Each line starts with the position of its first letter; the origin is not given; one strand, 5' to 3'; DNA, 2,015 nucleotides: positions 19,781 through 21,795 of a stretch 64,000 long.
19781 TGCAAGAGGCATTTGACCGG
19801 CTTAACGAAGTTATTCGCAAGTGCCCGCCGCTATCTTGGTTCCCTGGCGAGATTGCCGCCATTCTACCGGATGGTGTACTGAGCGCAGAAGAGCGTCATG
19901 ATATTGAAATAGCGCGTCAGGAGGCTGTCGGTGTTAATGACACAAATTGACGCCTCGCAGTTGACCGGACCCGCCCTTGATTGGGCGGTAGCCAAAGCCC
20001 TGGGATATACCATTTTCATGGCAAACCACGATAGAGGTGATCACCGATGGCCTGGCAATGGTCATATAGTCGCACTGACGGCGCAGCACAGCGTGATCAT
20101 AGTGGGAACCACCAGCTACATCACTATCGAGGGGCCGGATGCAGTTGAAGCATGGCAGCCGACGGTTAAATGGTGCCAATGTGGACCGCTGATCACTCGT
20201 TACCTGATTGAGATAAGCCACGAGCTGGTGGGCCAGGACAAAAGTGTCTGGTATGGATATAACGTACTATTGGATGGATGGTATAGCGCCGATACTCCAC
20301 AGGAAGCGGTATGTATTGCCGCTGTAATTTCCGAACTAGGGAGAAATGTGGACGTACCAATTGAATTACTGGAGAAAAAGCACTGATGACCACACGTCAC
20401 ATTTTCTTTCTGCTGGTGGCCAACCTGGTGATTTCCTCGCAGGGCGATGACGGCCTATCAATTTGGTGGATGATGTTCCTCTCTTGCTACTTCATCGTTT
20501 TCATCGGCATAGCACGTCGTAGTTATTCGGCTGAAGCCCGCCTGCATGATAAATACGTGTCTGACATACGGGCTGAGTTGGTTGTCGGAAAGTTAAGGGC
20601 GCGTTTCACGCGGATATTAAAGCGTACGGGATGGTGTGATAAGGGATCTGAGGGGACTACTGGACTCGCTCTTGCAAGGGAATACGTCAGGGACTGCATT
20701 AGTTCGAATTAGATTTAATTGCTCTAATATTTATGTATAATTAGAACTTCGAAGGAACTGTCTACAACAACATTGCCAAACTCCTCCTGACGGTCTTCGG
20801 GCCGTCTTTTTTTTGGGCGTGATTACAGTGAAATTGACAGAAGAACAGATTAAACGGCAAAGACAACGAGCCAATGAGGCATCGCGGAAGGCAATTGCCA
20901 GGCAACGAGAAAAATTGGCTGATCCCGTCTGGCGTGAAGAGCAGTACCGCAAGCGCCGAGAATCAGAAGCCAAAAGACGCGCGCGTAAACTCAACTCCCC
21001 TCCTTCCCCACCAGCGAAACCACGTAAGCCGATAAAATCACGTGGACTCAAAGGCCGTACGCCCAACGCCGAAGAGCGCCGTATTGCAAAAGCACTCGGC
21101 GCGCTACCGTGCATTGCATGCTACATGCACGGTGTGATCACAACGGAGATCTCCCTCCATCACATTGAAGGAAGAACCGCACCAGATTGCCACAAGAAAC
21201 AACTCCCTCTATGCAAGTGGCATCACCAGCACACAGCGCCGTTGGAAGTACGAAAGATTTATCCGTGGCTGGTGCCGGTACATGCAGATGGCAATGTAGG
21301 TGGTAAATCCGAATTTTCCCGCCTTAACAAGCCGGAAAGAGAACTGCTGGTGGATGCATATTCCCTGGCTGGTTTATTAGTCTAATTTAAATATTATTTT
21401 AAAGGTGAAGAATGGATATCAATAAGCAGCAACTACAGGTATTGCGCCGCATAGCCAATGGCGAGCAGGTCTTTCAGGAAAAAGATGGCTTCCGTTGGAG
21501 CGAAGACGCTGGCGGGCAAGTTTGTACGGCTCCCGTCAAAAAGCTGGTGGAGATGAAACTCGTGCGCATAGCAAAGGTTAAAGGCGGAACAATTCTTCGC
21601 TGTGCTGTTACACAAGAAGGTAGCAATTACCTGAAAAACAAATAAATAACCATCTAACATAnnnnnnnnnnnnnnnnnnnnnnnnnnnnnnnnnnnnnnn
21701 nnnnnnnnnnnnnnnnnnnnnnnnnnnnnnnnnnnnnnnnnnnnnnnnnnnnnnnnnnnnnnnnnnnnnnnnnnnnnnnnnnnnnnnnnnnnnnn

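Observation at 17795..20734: Six-gene cassette of unknown function bracketed by C1 operators between cre and ref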

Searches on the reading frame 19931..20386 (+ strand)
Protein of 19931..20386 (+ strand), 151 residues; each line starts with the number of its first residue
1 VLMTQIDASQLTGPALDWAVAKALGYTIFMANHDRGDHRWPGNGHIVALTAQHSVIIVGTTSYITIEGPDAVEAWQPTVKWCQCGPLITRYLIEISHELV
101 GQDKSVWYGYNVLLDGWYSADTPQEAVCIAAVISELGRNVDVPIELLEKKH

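Call 10: search_protein_families(library=pfam, proteins=[window:19931-20386:+], max_evalue=1)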
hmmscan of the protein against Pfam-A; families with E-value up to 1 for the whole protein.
window:19931-20386:+ (151 aa): 2 families
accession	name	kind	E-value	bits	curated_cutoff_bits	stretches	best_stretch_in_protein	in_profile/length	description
PF10765.14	Phage_P22_NinX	-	1.6e-08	35.2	22.6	1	8-134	2-113/114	Bacteriophage P22, NinX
PF14099.13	Polysacc_lyase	-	0.11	12.8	29.9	1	82-137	46-95/210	Polysaccharide lyase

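Call 11: search_protein_families(library=phrogs, proteins=[window:19931-20386:+], max_evalue=0.1)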
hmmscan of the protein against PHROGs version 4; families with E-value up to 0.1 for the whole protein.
window:19931-20386:+ (151 aa): 1 family
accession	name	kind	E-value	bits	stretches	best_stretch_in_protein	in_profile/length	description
phrog_4389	-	unknown function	1.2e-34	120.4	1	3-147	3-134/135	-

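Call 12: search_protein_families(library=ncbifam, proteins=[window:19931-20386:+], max_evalue=0.1)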
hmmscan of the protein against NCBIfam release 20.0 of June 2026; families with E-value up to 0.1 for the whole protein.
window:19931-20386:+ (151 aa): 0 families

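Call 18: search_protein_families(library=padloc, proteins=[window:19931-20386:+], max_evalue=1)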
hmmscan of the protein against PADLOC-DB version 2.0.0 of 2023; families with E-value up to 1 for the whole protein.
window:19931-20386:+ (151 aa): 0 families

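Call 42: search_solved_structures(query=window:19931-20386:+, max_evalue=1, show_alignments=1)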
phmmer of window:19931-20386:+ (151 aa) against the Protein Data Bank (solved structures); distinct sequences matched with E-value up to 1: 9.
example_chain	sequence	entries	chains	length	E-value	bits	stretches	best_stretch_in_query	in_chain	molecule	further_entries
7bie_A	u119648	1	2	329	4.4e-06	29.7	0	24-61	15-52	nvWRAP-T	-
7bid_A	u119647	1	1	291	1.4e-05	28.1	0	25-61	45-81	v31WRAP-T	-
7big_A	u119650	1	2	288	2.9e-05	27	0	23-60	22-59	v13WRAP-T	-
7bif_A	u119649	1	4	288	3.6e-05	26.8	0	24-61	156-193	v22WRAP-T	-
6r60_A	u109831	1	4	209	0.00066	22.6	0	16-61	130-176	WD-40 repeat protein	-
6een_B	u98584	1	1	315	0.0016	21.4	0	109-142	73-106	Designer Pentatricopeptide Protein dPPR10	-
6r5y_A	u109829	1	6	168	0.0032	20.4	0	16-61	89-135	WD-40 repeat protein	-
6r5z_A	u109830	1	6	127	0.032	17.2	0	15-61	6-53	9-bladed beta-propeller formed by three 3-bladed fragments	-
4ozs_A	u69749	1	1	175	0.13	15.2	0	109-142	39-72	Alpha solenoid protein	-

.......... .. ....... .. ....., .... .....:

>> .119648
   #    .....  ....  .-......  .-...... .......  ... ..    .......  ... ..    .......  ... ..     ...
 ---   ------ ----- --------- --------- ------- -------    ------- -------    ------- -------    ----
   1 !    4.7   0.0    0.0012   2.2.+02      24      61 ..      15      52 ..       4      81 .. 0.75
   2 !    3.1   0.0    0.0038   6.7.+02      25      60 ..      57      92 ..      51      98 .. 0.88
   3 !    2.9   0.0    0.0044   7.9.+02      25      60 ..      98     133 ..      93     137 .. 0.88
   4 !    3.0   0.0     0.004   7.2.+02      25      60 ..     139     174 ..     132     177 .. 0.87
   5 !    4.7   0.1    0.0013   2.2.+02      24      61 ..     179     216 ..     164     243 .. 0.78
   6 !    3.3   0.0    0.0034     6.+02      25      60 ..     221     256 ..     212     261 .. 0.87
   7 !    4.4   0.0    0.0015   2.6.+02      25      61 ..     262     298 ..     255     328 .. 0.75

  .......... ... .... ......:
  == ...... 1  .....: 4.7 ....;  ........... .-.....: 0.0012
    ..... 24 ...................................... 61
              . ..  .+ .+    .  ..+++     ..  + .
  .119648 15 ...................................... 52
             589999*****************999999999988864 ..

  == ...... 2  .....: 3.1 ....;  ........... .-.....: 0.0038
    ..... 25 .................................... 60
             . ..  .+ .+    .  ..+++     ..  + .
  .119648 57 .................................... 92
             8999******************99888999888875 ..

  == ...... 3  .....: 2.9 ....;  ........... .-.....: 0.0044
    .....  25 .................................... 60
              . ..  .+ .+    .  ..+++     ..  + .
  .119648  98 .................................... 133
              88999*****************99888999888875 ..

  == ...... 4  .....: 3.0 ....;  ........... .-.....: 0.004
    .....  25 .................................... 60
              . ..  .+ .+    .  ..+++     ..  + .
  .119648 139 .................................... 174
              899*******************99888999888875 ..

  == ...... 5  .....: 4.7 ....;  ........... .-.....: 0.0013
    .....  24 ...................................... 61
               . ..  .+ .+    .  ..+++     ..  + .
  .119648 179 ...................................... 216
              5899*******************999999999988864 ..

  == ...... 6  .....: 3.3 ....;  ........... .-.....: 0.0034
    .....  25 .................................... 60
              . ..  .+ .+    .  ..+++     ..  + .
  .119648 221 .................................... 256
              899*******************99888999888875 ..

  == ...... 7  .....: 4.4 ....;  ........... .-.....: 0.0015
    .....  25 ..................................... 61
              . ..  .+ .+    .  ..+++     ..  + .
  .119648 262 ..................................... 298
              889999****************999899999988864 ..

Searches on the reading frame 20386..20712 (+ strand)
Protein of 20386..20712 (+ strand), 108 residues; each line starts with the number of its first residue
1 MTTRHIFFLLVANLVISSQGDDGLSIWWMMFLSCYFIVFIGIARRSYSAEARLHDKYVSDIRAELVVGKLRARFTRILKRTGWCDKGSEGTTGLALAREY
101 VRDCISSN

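Call 10: search_protein_families(library=pfam, proteins=[window:20386-20712:+], max_evalue=1)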
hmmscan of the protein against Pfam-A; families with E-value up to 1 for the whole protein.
window:20386-20712:+ (108 aa): 1 family
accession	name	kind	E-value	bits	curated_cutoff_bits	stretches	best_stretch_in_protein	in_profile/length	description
PF07290.17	YqiJ_OB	-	0.097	13.2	25.4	1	38-57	9-28/64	Inner membrane protein YqiJ, OB-fold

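Call 11: search_protein_families(library=phrogs, proteins=[window:20386-20712:+], max_evalue=0.1)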
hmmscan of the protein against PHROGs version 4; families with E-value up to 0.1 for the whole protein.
window:20386-20712:+ (108 aa): 1 family
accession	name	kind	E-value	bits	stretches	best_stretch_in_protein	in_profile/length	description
phrog_19219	-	unknown function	2.8e-26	92.9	1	1-102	1-102/103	-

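Call 12: search_protein_families(library=ncbifam, proteins=[window:20386-20712:+], max_evalue=0.1)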
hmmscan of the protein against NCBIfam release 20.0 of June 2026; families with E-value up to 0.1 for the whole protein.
window:20386-20712:+ (108 aa): 0 families

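Call 18: search_protein_families(library=padloc, proteins=[window:20386-20712:+], max_evalue=1)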
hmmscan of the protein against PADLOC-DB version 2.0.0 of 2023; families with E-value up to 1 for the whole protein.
window:20386-20712:+ (108 aa): 0 families

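Call 57: search_dna_similar(query=window:20386-20712:+, collection=phages, mode=protein, max_rows=30, max_evalue=0.001)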
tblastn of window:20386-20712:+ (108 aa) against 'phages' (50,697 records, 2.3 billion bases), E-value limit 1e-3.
Records with a match: 1; places in all: 1; records where one place covers at least 80% of the query: 1.
Best place of each record, by identity: <60% 1.
By first word of the organism name: Cronobacter 1.
By host as written in the record: Cronobacter sakazakii ATCC 29544 1.
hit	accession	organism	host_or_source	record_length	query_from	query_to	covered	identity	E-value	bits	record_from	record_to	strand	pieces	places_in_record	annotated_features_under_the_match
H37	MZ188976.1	Cronobacter phage JK004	Cronobacter sakazakii ATCC 29544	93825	1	103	95%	43.7%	2e-28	112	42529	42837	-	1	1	hypothetical protein (x2)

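Call 69: find_homologous_proteins(query=window:20386-20712:+, max_evalue=0.001)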
Query window:20386-20712:+ (108 aa): 2 proteins with E <= 0.001 among 9 candidates.
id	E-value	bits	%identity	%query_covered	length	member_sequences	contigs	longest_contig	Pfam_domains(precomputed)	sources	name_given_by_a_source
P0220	7.6e-65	234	98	100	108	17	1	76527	-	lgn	-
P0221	5.6e-58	212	90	100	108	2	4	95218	-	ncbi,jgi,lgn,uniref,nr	ncbi:hypothetical protein AHR05_004669 [Salmonella enterica subsp. salamae]|jgi:Ca2+/Na+ antiporter|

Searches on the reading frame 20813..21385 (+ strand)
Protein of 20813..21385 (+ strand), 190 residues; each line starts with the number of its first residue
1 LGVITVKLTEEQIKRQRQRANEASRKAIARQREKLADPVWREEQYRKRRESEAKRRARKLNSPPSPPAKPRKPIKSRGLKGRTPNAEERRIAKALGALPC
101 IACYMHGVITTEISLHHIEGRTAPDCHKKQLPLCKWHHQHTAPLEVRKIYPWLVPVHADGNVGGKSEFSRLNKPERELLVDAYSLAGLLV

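Call 10: search_protein_families(library=pfam, proteins=[window:20813-21385:+], max_evalue=1)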
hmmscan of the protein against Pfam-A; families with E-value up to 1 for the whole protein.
window:20813-21385:+ (190 aa): 1 family
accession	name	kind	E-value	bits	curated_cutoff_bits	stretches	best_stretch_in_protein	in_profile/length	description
PF16786.11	RecA_dep_nuc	-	1.4e-42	144.5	26.9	1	84-186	1-102/103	Recombination enhancement, RecA-dependent nuclease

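Call 11: search_protein_families(library=phrogs, proteins=[window:20813-21385:+], max_evalue=0.1)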
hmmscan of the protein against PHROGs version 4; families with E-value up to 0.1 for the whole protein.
window:20813-21385:+ (190 aa): 3 families
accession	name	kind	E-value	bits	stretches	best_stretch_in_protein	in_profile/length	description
phrog_2321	-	DNA, RNA and nucleotide metabolism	3.3e-84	282.4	1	7-188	2-184/186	Ref-like RecA filament endonuclease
phrog_35096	-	unknown function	1.4e-42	145.1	1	105-188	1-84/86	-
phrog_1588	-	unknown function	2.1e-15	57.7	1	76-157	15-89/132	-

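Call 12: search_protein_families(library=ncbifam, proteins=[window:20813-21385:+], max_evalue=0.1)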
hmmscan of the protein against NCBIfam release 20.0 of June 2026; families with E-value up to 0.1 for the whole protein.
window:20813-21385:+ (190 aa): 0 families

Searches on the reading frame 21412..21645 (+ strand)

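Call 10: search_protein_families(library=pfam, proteins=[window:21412-21645:+], max_evalue=1)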
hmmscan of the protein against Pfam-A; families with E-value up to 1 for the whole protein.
window:21412-21645:+ (77 aa): 2 families
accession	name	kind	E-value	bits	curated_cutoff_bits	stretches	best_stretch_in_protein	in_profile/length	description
PF24745.1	DUF7693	-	0.078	13.6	27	1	8-37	8-37/99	Domain of unknown function (DUF7693)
PF12802.13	MarR_2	-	0.2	12.3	27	0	36-53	35-52/61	MarR family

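Call 11: search_protein_families(library=phrogs, proteins=[window:21412-21645:+], max_evalue=0.1)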
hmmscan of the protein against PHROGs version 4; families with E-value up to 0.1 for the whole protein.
window:21412-21645:+ (77 aa): 1 family
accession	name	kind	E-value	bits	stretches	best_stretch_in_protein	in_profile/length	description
phrog_27888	-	unknown function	6.9e-54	181.3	1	1-77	1-79/79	-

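Call 12: search_protein_families(library=ncbifam, proteins=[window:21412-21645:+], max_evalue=0.1)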
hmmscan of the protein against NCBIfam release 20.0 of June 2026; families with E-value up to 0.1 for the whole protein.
window:21412-21645:+ (77 aa): 0 families
